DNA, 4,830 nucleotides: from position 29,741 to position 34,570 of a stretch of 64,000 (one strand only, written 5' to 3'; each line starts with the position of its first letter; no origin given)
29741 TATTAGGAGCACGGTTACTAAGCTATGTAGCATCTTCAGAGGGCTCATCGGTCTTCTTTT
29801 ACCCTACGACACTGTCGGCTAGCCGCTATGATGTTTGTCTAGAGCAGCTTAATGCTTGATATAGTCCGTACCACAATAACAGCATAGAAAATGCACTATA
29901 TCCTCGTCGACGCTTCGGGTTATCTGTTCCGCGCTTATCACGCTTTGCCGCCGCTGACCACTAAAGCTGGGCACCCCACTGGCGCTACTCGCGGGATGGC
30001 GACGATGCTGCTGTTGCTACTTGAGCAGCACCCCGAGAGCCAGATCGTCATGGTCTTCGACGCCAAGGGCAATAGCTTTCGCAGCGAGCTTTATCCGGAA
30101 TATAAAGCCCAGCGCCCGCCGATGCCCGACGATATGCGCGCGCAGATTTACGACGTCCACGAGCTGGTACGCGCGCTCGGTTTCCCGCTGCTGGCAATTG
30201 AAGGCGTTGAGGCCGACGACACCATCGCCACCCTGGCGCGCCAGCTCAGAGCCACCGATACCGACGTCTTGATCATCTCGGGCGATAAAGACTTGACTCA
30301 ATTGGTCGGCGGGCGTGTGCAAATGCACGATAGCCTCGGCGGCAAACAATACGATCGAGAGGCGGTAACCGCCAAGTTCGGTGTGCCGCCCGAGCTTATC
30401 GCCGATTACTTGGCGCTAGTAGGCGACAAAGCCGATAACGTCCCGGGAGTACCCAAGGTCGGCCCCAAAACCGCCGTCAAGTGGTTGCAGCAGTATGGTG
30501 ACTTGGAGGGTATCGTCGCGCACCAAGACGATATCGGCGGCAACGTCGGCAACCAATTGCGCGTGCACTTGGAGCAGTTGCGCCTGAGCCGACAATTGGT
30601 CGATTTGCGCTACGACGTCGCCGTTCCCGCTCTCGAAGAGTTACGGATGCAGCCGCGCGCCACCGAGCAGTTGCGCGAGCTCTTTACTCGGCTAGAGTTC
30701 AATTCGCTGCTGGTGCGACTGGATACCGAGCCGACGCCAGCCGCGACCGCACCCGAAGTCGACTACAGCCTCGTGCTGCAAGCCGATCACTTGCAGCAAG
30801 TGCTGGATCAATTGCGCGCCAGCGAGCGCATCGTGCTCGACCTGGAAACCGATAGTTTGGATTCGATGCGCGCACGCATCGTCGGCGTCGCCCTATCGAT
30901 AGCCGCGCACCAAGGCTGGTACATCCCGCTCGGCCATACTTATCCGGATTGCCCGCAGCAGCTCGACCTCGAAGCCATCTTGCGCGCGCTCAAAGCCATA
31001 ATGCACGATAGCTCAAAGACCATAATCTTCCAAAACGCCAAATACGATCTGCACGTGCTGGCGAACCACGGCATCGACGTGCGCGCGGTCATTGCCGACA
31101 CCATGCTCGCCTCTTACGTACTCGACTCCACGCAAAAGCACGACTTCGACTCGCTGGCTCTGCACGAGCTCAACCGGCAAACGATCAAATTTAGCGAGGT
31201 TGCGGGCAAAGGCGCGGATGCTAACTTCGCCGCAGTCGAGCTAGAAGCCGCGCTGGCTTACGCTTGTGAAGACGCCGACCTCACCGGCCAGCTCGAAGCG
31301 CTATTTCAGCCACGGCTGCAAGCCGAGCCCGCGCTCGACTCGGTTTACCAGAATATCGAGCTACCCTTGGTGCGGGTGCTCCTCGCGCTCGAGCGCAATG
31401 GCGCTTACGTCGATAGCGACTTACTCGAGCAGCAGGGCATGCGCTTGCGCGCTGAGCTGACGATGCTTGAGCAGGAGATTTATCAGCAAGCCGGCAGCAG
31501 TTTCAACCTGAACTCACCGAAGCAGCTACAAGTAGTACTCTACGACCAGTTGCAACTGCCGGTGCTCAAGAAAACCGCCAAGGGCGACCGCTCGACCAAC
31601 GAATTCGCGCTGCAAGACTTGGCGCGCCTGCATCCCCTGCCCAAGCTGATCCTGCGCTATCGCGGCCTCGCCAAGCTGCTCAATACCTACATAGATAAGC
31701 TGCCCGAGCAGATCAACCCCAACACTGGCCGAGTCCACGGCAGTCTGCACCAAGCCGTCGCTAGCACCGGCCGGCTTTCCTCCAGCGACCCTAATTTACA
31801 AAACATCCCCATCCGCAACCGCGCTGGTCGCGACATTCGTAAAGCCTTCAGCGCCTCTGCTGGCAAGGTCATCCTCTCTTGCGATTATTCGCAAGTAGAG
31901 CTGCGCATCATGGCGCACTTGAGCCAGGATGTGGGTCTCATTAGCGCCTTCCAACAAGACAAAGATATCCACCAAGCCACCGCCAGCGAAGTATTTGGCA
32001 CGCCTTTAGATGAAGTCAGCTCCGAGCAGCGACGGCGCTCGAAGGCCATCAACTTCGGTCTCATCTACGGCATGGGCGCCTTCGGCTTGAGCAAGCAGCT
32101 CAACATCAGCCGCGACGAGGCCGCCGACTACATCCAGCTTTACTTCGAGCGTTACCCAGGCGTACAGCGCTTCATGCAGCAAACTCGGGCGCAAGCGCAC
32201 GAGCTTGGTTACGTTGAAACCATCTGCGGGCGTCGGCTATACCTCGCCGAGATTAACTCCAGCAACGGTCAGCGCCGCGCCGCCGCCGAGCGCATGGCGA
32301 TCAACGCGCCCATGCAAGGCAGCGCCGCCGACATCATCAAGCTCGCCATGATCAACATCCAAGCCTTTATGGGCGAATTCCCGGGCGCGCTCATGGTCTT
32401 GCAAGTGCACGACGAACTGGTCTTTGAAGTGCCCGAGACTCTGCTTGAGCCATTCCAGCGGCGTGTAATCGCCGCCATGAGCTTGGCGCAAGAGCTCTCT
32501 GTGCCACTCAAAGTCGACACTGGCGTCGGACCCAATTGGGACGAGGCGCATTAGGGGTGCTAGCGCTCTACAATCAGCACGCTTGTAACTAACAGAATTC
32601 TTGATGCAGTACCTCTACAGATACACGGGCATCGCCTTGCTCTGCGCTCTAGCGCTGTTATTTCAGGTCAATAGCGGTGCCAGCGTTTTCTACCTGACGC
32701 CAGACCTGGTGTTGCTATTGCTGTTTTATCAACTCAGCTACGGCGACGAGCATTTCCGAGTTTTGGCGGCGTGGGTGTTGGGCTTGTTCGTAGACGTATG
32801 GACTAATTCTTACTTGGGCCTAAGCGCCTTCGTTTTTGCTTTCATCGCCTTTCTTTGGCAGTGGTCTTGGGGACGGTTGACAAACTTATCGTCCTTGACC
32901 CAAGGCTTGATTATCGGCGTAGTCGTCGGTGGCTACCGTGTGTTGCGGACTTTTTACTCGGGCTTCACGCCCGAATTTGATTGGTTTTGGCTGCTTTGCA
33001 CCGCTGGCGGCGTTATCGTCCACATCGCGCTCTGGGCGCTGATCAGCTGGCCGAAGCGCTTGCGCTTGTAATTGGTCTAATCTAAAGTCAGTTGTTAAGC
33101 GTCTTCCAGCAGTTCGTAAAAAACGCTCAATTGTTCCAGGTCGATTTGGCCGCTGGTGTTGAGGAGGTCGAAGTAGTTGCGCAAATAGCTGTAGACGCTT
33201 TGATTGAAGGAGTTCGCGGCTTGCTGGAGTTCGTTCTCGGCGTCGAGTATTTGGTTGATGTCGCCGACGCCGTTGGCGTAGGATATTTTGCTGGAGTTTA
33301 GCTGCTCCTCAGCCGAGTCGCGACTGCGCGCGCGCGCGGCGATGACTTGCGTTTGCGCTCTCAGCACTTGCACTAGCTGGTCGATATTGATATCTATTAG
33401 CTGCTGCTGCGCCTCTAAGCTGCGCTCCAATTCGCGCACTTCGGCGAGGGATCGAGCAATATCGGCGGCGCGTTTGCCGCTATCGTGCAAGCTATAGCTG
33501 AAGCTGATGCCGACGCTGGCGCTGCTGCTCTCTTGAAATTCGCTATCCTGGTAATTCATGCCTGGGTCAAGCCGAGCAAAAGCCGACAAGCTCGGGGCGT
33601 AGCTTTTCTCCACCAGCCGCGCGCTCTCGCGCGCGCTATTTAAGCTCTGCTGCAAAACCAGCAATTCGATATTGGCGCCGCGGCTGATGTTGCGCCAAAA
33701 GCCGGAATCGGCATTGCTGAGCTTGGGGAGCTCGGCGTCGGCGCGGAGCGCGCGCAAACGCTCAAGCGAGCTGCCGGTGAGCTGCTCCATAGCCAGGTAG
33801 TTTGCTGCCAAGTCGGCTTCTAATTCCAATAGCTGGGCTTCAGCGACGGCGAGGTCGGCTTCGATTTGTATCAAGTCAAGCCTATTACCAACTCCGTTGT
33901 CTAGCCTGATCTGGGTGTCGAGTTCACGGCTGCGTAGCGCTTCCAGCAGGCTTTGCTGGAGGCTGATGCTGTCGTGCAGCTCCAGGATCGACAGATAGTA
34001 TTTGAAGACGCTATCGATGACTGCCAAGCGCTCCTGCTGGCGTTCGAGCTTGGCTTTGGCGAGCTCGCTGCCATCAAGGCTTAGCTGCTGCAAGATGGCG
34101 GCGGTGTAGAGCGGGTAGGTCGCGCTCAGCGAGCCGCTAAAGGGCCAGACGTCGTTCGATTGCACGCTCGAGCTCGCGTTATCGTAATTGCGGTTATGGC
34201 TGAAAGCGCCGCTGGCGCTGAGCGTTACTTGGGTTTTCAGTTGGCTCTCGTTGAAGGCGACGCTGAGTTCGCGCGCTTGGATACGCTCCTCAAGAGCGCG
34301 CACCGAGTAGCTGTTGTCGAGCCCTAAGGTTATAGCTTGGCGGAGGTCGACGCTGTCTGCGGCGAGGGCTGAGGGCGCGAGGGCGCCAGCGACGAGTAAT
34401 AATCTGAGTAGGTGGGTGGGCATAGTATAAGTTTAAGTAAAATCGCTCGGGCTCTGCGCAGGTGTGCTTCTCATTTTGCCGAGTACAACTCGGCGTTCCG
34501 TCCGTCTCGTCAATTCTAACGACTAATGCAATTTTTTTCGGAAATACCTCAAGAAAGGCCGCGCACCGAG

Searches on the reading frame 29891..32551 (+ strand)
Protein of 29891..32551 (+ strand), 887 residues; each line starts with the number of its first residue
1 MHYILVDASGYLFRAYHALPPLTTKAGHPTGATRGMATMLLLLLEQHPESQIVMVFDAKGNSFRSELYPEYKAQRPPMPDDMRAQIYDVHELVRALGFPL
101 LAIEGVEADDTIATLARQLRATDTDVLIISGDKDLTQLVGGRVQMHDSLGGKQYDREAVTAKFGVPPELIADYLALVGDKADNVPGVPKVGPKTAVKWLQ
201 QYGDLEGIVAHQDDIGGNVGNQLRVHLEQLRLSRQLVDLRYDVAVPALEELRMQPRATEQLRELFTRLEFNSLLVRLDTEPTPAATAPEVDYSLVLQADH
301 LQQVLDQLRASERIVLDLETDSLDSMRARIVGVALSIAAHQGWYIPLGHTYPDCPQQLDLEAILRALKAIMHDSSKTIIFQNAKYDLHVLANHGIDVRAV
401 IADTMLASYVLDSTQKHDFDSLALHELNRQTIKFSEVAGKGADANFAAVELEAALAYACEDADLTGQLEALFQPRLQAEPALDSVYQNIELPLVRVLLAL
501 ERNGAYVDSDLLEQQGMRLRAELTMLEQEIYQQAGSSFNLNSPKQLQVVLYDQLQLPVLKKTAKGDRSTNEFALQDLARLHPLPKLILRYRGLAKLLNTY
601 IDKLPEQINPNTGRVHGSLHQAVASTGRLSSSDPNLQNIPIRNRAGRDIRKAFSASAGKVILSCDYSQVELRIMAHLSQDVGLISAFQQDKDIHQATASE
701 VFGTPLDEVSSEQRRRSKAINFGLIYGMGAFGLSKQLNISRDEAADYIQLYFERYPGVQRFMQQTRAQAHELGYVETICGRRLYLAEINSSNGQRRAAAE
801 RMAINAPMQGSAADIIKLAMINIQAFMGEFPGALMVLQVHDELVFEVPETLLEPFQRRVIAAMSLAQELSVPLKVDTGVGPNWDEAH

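Call 52: search_protein_families(library=ncbifam, proteins=[window:29891-32551:+], max_evalue=1e-20)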
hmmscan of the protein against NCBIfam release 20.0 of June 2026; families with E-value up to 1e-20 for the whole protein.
window:29891-32551:+ (887 aa): 12 families
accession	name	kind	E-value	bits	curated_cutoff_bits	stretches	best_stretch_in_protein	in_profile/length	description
NF004397.1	PRK05755.1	equivalog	0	1115.4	720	1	3-887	3-889/889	DNA polymerase I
TIGR00593.1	pola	equivalog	4.7e-276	918.7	600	1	4-887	2-890/890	DNA polymerase I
NF011539.0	PRK14975.1-3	equivalog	4.5e-100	335.8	640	1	241-885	39-627/628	bifunctional 3'-5' exonuclease/DNA polymerase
NF011540.0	PRK14975.1-4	equivalog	4.3e-68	230.2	601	1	292-883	3-573/576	bifunctional 3'-5' exonuclease/DNA polymerase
NF011541.0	PRK14975.2-1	equivalog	1.2e-67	228.6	871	1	320-883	39-633/645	bifunctional 3'-5' exonuclease/DNA polymerase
NF038380.1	phage_DpoZ_1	exception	2.2e-63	214.6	500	1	312-886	3-605/607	aminoadenine-incorporating DNA polymerase DpoZ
NF011545.0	PRK14976.1-2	equivalog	5.2e-58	196.6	434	1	2-271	8-286/287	5'-3' exonuclease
NF011547.0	PRK14976.1-4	equivalog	3.2e-53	180.9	305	1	2-276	3-287/291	5'-3' exonuclease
NF007017.0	PRK09482.1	equivalog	4.2e-48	164.1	261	1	2-254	4-255/257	flap endonuclease Xni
NF011543.0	PRK14975.2-3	equivalog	2.4e-40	138.3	1139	1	595-829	523-762/853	bifunctional 3'-5' exonuclease/DNA polymerase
NF011542.0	PRK14975.2-2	equivalog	2.5e-40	138.4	1061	1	595-885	484-789/802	bifunctional 3'-5' exonuclease/DNA polymerase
NF011546.0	PRK14976.1-3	equivalog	6.4e-34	117.5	347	1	5-274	7-287/297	5'-3' exonuclease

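Call 53: find_homologous_proteins(query=window:29891-32551:+, max_evalue=1e-100)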
Query window:29891-32551:+ (887 aa): 7998 proteins with E <= 1e-100 among 8000 candidates; the best 120 are listed.
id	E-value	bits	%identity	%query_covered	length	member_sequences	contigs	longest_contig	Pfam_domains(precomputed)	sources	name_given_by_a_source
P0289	0.0e+0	1896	96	100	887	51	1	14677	PF01612.27,PF01367.26,PF02739.23,PF22619.3,PF00476.27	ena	-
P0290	0.0e+0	1873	95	100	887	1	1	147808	PF01612.27,PF01367.26,PF02739.23,PF22619.3,PF00476.27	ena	-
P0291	0.0e+0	1858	94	100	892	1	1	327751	PF01612.27,PF01367.26,PF02739.23,PF22619.3,PF00476.27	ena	-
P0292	0.0e+0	1443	75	100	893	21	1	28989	PF01612.27,PF01367.26,PF02739.23,PF22619.3,PF00476.27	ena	-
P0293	0.0e+0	1429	74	100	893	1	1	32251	PF01612.27,PF01367.26,PF02739.23,PF22619.3,PF00476.27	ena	-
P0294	0.0e+0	1066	57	100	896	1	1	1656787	PF01612.27,PF01367.26,PF02739.23,PF22619.3,PF00476.27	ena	-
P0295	0.0e+0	1037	55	100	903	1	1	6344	PF01612.27,PF01367.26,PF02739.23,PF22619.3,PF00476.27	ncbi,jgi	-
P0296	0.0e+0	1037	55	100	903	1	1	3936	PF01612.27,PF01367.26,PF02739.23,PF22619.3,PF00476.27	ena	-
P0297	0.0e+0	1036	55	100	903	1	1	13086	PF01612.27,PF01367.26,PF02739.23,PF22619.3,PF00476.27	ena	-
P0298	0.0e+0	1033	55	100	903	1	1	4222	PF01612.27,PF01367.26,PF02739.23,PF22619.3,PF00476.27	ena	-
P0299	0.0e+0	1030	54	100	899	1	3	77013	PF01612.27,PF01367.26,PF02739.23,PF22619.3,PF00476.27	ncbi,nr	ncbi:MAG: DNA polymerase I [Gammaproteobacteria bacterium]|nr:DNA polymerase I [Gammaproteobacteria 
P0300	0.0e+0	1029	56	100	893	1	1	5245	PF01612.27,PF01367.26,PF02739.23,PF22619.3,PF00476.27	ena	-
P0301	0.0e+0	1028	56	100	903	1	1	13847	PF01612.27,PF01367.26,PF02739.23,PF22619.3,PF00476.27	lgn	-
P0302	0.0e+0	1028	54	100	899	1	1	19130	PF01612.27,PF01367.26,PF02739.23,PF22619.3,PF00476.27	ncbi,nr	ncbi:MAG: DNA polymerase I [Gammaproteobacteria bacterium]|nr:DNA polymerase I [Gammaproteobacteria 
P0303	0.0e+0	1028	54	100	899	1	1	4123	PF01612.27,PF01367.26,PF02739.23,PF22619.3,PF00476.27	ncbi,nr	ncbi:MAG: DNA polymerase I [Gammaproteobacteria bacterium]|nr:DNA polymerase I [Gammaproteobacteria 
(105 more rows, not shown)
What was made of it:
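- Tried and rejected: Taxonomy was obtained from PolA homologues instead (call 53).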

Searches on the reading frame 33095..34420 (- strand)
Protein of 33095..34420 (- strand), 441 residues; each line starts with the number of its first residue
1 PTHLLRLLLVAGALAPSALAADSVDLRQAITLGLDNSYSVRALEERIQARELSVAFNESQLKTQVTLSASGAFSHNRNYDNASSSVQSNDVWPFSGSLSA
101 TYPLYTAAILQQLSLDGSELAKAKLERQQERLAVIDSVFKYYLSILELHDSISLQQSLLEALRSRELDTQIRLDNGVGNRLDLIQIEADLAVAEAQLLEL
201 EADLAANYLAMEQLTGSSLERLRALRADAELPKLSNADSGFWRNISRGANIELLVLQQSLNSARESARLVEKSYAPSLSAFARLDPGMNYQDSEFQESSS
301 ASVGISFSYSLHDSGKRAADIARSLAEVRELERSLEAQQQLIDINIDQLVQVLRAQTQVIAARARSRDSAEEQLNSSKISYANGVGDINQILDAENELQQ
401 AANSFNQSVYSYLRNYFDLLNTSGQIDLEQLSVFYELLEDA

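Call 52: search_protein_families(library=ncbifam, proteins=[window:33095-34420:-], max_evalue=1e-20)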
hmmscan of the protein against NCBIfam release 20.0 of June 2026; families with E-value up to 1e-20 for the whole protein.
window:33095-34420:- (441 aa): 1 family
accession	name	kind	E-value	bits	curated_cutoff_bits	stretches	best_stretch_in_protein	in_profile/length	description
TIGR01844.1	type_I_sec_TolC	subfamily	4.8e-33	114.8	225.15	1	24-431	3-405/414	TolC family outer membrane protein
